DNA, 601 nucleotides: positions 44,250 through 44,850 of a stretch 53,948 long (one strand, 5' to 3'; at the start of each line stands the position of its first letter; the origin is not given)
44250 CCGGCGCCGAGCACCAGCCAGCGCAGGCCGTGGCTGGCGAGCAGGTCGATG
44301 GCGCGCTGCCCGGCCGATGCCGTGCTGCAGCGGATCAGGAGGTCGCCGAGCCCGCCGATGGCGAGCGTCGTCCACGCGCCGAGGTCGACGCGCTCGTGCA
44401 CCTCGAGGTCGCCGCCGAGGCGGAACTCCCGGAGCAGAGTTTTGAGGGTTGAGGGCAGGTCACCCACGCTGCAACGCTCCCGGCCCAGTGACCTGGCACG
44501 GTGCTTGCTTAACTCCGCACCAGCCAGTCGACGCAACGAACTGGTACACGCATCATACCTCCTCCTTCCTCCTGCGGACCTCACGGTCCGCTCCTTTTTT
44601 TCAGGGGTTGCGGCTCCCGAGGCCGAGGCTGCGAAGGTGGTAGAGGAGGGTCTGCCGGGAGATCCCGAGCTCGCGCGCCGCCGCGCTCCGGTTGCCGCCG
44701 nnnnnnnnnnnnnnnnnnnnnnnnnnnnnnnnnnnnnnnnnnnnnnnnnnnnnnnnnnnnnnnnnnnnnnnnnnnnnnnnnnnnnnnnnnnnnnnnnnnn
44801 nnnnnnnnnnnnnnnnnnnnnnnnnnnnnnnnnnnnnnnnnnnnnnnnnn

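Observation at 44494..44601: Candidate sigma-54-dependent small RNA with an anti-Shine-Dalgarno seed, next to a bEBP gene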

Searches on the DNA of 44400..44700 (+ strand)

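Call 25: search_rna_families(source=window, start=44400, end=44700, threshold=evalue, max_evalue=10, show_alignments=2)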
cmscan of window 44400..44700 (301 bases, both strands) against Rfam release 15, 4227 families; matches with E-value up to 10: 2.
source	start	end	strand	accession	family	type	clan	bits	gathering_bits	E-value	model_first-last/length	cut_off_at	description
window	44495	44534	+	RF03032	narK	Cis-reg;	-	18.6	43.2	0.21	1-72/72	no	narK RNA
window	44678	44694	+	RF02044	CDKN2B-AS_2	Gene; lncRNA;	-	11.4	50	5.3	30-46/46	no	CDKN2B antisense RNA 1 convserved region 2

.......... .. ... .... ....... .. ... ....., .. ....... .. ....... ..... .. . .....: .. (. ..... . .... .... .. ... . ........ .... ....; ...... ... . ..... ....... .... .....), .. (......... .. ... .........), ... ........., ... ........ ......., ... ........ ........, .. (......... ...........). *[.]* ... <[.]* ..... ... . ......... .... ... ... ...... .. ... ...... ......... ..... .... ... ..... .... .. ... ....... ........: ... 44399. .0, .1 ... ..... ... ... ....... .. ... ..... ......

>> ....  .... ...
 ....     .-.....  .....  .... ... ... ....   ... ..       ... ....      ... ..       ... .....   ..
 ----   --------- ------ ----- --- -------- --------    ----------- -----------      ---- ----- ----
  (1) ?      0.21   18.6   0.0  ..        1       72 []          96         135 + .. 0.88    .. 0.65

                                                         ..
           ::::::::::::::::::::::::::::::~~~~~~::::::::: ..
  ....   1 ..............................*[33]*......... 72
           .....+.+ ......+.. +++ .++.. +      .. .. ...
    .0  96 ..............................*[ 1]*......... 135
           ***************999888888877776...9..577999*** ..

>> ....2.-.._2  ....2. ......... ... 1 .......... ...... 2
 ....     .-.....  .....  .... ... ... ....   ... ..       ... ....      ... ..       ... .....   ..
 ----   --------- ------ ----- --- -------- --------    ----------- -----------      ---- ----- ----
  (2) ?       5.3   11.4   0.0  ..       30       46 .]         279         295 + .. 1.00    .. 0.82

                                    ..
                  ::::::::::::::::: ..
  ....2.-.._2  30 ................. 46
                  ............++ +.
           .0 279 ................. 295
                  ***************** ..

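Call 32: build_rna_model(alignment_id=A3, structure=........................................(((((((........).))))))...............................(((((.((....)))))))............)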
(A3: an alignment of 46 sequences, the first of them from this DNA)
Model R1 built from alignment A3 (46 sequences, 125 columns); structure: as given.
model positions 113; base pairs 14; branch points 1; effective number of sequences 1.68; information 0.59 bits per position. Calibrated on 0.2 Mb of random sequence (short: E-values are rough).
structure used (alignment columns):
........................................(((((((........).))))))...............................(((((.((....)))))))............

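Call 33: search_with_rna_model(model_id=R1, sources=[window, L001, L002, L003, L004, L005, L006, L007, L008, L009, L010, L011, L012, L013, L014, L015, L016, L017, L018, L019, L020, L021, L022, L023, L024, L025, L026, L027, L028, L029, L030, L031, L032, L033, L034, L035, L036, L037, L038, L039, L040, L041, L042, L043, L044, L045, L046, L047, L048, L049, L050, L051, L052, L053, L054, L055, L056, L057, L058, L059, L060, L061, L062, L063, L064, L065, L066, L067, L068, L069, L070, L071, L072, L073, L074, L075, L076, L077, L078, L079, L080, L081, L082, L083], max_evalue=1)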
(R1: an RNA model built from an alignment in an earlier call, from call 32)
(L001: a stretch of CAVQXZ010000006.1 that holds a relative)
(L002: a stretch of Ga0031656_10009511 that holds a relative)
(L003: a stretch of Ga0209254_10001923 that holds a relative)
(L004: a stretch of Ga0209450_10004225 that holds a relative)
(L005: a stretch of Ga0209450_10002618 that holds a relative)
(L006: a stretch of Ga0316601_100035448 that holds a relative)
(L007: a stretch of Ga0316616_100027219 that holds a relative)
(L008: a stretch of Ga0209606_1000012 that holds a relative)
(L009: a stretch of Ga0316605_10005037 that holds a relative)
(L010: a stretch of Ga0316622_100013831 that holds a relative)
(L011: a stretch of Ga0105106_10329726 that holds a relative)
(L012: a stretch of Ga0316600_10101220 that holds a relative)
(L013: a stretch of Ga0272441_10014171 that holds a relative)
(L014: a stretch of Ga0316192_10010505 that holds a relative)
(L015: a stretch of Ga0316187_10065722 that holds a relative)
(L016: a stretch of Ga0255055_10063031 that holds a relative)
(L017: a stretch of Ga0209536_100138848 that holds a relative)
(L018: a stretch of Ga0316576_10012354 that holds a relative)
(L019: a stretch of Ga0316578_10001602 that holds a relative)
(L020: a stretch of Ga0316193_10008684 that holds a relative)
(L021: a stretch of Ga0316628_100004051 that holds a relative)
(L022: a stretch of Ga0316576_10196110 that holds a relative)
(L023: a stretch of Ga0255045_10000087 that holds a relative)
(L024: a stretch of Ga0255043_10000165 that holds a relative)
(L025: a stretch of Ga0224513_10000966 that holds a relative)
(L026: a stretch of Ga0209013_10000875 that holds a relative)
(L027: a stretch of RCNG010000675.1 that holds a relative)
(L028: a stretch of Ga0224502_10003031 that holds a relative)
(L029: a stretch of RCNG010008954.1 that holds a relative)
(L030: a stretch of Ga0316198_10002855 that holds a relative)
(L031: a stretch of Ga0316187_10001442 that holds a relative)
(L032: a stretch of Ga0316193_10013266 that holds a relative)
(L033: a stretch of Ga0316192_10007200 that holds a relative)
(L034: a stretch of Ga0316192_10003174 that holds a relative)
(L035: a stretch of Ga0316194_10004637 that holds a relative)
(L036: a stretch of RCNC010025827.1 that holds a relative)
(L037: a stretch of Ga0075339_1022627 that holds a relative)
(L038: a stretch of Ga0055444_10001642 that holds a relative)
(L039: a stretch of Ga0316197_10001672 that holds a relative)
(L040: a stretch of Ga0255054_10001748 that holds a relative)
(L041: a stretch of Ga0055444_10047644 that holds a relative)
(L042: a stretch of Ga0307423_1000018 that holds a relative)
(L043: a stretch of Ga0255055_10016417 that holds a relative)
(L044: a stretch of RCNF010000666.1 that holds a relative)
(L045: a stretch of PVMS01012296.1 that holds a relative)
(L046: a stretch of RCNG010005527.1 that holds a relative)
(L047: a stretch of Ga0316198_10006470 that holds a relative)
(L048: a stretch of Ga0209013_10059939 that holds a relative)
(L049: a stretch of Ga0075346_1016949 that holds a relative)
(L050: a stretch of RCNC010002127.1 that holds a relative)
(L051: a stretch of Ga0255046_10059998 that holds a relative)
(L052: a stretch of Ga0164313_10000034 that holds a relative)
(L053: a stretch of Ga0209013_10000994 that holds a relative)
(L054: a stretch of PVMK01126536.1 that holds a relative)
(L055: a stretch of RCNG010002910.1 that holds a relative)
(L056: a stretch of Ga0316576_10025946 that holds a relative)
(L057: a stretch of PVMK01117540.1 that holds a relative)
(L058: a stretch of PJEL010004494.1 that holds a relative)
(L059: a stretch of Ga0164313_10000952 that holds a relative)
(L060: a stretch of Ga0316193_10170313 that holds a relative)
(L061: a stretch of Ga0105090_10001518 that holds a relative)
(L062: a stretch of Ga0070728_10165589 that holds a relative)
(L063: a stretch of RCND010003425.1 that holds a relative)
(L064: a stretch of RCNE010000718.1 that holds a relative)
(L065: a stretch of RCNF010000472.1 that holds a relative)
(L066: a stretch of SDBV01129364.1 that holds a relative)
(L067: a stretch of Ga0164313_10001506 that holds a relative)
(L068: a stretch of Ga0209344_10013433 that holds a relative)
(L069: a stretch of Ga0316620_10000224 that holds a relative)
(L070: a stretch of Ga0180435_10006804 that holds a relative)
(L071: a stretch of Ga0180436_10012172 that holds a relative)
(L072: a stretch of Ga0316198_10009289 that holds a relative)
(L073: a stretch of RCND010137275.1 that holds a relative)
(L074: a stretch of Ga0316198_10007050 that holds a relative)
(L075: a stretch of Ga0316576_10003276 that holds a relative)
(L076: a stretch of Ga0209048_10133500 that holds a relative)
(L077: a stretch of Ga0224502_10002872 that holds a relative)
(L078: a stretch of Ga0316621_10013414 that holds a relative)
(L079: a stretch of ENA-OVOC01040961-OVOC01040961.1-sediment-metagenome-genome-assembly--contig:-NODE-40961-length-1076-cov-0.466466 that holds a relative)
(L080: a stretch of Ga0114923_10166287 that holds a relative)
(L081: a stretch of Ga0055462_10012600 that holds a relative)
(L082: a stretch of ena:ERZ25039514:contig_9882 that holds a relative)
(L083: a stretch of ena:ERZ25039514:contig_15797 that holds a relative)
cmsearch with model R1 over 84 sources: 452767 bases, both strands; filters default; matches with E-value up to 1: 77.
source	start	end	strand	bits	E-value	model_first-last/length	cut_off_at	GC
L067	2837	2949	-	131.7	8.4e-29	1-113/113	no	0.52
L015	208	321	-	131.3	1e-28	1-113/113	no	0.59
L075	2854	2966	-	129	3.8e-28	1-113/113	no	0.57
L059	2855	2966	-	128.7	4.4e-28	1-113/113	no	0.55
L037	371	484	-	128.4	5.2e-28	1-113/113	no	0.57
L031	2837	2949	-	128.2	5.9e-28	1-113/113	no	0.52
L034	2837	2949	-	128.2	5.9e-28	1-113/113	no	0.52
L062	106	218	-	128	6.4e-28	1-113/113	no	0.5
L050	2858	2969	-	127.8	7.2e-28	1-113/113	no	0.54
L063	2837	2949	-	127.6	7.9e-28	1-113/113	no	0.52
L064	2849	2961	-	127.6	7.9e-28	1-113/113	no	0.52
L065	2849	2961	-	127.6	7.9e-28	1-113/113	no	0.52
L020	2851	2965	-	127.6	8.2e-28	1-113/113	no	0.57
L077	2860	2974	-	127.4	8.9e-28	1-113/113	no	0.55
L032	2614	2728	-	127.1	1.1e-27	1-113/113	no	0.58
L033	2536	2650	-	127.1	1.1e-27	1-113/113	no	0.58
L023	197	310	-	126.6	1.4e-27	1-113/113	no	0.51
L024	2851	2964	-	126.6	1.4e-27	1-113/113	no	0.51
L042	2850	2964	-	126.4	1.5e-27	1-113/113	no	0.58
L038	2850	2963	-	126.4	1.6e-27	1-113/113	no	0.54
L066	1475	1586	-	126.3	1.6e-27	1-113/113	no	0.55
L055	1106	1218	-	126.1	1.9e-27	1-113/113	no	0.52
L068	2519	2631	-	126.1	1.9e-27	1-113/113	no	0.51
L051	420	534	-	126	2e-27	1-113/113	no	0.57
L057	549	660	-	125.9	2e-27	1-113/113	no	0.55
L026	2848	2961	-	125.2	3.1e-27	1-113/113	no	0.54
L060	439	551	-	125.1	3.2e-27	1-113/113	no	0.51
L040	2850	2964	-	125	3.4e-27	1-113/113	no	0.56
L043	2850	2964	-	125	3.4e-27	1-113/113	no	0.56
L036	1653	1766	-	124.9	3.5e-27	1-113/113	no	0.55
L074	2837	2949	-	124.9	3.6e-27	1-113/113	no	0.5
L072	2850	2964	-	124.8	3.9e-27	1-113/113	no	0.57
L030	2333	2447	-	124.7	4e-27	1-113/113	no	0.56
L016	280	393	-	124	5.7e-27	1-113/113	no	0.54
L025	2793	2907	-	123.2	9.1e-27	1-113/113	no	0.56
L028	2850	2964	-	123.2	9.1e-27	1-113/113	no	0.56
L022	381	494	-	123.1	9.9e-27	1-113/113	no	0.57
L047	2838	2949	-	122.8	1.1e-26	1-113/113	no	0.54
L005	2867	2980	-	122.2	1.6e-26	1-113/113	no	0.57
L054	2856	2966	-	122.2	1.6e-26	1-113/113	no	0.58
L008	2868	2981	-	122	1.7e-26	1-113/113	no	0.54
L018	1114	1226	-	121.9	1.9e-26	1-113/113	no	0.56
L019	2847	2959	-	121.9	1.9e-26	1-113/113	no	0.56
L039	2850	2964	-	121.8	2e-26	1-113/113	no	0.55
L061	2850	2963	-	120.5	4e-26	1-113/113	no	0.62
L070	612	723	-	120.5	4e-26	1-113/113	no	0.55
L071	2850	2961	-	120.5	4e-26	1-113/113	no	0.55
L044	2852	2963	-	120.3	4.5e-26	1-113/113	no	0.55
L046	1599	1710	-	120.3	4.5e-26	1-113/113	no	0.55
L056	2836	2948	-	120.2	4.8e-26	1-113/113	no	0.56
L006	1915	2028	-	120.1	5.1e-26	1-113/113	no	0.58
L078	2867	2980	-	120.1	5.1e-26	1-113/113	no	0.58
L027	2850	2964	-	119.5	7.1e-26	1-113/113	no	0.57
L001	3867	3980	-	119.5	7.1e-26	1-113/113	no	0.57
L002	1901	2014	-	119.5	7.1e-26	1-113/113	no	0.57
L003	2867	2980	-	119.5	7.1e-26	1-113/113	no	0.57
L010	2868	2981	-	119.4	7.3e-26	1-113/113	no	0.54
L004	1972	2085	-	119.4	7.3e-26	1-113/113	no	0.58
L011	361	474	-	119.1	9e-26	1-113/113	no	0.57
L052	2855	2966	-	118.9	1e-25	1-113/113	no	0.57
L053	2855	2966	-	117.9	1.7e-25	1-113/113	no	0.58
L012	1118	1231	-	117.8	1.8e-25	1-113/113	no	0.58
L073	111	223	-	116.6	3.5e-25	1-113/113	no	0.55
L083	5931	6043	-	116.1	4.5e-25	1-113/113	no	0.56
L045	2856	2966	-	113.7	1.7e-24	1-113/113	no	0.58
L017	1482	1597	-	112.7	3.1e-24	1-113/113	no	0.53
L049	1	104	-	111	7.9e-24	1-103/113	3'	0.58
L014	2861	2972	-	109.1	2.2e-23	1-113/113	no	0.54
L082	5993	6105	-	107.2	6.4e-23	1-113/113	no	0.51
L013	1050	1161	-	103.6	4.6e-22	1-113/113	no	0.56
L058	2830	2940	-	98.9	6.1e-21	1-113/113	no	0.51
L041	1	90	-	91.6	3.5e-19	1-89/113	3'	0.54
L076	403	522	-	71.3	2.6e-14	1-113/113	no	0.58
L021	1508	1614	-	53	6.6e-10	1-113/113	no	0.6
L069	2832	2938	-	53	6.6e-10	1-113/113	no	0.6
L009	1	57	-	36.5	5.9e-06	1-56/113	3'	0.49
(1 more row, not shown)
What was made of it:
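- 44520..44601 (+): Predicted sRNA transcript, about 82 nt. The start is inferred as 12 nt after the -12 C; the end lies in the U run. The covariance model R1 scores 119.6 bits here and gives a single hit in the window (call 33).
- The covariance model gives one hit per source, 77 hits in 84 sources (call 33).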

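Call 54: search_with_rna_model(model_id=R1, sources=[L073, L021, L076, L058, L082, L083], max_evalue=0.01, show_alignments=6)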
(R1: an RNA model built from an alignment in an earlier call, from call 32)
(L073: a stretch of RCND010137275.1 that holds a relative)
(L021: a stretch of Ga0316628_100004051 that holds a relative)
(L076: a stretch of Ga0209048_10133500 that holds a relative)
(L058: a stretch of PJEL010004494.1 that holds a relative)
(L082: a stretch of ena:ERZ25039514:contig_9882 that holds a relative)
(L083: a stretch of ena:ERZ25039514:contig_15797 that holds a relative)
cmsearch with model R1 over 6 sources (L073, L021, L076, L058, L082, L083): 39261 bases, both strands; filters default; matches with E-value up to 0.01: 6.
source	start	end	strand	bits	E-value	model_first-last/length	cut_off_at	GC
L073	111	223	-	116.6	3.1e-26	1-113/113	no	0.55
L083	5931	6043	-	116.1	3.9e-26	1-113/113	no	0.56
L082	5993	6105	-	107.2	5.6e-24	1-113/113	no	0.51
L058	2830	2940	-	98.9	5.3e-22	1-113/113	no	0.51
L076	403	522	-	71.3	2.3e-15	1-113/113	no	0.58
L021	1508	1614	-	53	5.7e-11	1-113/113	no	0.6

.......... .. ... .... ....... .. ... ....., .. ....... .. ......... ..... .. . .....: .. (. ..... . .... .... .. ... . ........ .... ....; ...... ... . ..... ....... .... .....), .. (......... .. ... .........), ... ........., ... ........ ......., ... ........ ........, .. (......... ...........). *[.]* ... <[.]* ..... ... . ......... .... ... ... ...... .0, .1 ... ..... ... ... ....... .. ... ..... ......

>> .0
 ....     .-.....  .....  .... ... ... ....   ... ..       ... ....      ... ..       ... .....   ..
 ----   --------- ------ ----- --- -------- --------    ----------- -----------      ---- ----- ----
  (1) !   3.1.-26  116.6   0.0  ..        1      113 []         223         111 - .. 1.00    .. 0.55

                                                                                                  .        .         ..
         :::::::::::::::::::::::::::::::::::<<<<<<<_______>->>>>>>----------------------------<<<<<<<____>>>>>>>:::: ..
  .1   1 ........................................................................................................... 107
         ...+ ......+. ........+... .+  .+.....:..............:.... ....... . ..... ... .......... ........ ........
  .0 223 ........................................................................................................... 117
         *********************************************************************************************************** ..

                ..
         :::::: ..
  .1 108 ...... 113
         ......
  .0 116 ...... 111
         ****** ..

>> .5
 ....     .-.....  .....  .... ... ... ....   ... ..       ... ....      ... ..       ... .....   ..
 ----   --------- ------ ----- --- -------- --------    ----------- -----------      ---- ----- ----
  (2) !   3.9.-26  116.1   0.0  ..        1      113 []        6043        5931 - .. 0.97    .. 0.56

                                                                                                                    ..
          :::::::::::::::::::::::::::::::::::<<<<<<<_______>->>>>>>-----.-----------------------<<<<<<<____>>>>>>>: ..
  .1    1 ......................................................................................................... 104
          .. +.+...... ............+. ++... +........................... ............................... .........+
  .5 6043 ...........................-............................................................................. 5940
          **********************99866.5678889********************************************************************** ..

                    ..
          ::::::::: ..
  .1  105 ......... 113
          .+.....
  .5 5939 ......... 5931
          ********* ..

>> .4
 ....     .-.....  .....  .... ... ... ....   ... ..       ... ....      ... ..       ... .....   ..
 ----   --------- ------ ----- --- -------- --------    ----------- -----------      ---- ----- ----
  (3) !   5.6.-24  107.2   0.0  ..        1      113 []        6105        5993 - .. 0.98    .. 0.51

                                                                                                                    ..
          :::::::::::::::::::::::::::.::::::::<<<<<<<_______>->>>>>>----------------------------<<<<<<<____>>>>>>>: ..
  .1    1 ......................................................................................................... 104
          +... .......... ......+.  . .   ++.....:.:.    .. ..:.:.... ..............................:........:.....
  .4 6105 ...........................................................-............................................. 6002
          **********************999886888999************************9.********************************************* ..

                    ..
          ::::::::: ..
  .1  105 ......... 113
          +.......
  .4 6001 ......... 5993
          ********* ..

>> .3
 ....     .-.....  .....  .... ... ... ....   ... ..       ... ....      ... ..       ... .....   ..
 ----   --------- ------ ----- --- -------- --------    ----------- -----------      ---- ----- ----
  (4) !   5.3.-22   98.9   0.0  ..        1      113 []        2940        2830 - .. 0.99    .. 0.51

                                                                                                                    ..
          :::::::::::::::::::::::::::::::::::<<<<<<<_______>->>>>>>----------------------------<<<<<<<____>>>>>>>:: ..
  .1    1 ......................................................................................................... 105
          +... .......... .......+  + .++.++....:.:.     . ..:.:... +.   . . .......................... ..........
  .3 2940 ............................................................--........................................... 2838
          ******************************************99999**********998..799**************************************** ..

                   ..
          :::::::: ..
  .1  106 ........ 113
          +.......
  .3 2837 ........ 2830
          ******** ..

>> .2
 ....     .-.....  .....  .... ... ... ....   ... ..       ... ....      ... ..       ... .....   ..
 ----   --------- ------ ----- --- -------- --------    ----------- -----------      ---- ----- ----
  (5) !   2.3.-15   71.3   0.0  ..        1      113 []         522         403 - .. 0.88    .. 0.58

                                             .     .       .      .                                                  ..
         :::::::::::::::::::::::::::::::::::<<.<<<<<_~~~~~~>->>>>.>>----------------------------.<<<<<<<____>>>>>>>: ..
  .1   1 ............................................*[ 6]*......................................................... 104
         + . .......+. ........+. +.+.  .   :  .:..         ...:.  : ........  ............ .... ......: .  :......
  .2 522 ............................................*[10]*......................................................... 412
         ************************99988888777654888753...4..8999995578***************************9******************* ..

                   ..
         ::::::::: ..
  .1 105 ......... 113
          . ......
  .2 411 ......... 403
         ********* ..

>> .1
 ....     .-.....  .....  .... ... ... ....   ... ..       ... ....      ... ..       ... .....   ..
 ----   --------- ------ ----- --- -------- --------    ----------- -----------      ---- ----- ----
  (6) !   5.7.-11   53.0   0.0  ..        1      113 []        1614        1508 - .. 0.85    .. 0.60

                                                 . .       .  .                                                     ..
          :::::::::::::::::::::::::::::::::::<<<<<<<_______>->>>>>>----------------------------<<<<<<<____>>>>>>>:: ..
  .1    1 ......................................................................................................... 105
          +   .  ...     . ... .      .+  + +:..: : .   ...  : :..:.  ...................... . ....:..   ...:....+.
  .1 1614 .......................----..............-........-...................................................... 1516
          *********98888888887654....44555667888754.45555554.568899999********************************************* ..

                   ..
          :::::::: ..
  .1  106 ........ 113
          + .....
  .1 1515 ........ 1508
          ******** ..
